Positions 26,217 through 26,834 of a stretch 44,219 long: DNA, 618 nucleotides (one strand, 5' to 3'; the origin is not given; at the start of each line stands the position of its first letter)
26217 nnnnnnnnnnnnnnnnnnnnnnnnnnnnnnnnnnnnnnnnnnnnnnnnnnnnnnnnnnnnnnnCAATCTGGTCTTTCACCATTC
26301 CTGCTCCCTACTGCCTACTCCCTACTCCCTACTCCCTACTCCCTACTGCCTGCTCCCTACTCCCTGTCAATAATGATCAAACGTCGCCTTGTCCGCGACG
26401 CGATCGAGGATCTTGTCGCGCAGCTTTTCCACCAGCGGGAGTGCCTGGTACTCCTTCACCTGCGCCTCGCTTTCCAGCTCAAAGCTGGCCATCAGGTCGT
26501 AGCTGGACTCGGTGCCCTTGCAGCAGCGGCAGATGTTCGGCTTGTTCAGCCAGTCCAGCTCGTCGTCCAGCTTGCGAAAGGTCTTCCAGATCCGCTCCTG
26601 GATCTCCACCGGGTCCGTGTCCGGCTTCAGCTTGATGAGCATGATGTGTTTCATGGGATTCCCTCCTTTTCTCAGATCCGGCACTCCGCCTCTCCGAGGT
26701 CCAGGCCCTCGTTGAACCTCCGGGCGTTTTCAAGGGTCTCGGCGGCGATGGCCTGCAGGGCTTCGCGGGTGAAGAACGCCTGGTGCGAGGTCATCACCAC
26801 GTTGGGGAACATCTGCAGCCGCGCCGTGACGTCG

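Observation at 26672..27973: HPr phosphocarrier domain fused in-frame to D-lactate dehydrogenase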

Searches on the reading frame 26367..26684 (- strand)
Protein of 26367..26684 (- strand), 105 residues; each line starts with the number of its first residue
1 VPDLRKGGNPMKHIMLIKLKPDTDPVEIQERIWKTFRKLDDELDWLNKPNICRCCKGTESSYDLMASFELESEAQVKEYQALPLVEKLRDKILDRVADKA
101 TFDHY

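Call 3: search_protein_families(library=pfam, proteins=[window:26367-26684:-], max_evalue=0.01)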
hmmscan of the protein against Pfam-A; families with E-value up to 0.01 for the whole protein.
window:26367-26684:- (105 aa): 1 family
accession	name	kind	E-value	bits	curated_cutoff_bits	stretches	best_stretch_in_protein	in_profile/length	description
PF07876.18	Dabb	-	5.4e-10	40.2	25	1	12-103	2-93/96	Stress responsive A/B Barrel Domain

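Call 4: search_protein_families(library=ncbifam, proteins=[window:26367-26684:-], max_evalue=0.01)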
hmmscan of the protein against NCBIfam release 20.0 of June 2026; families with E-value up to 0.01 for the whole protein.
window:26367-26684:- (105 aa): 0 families
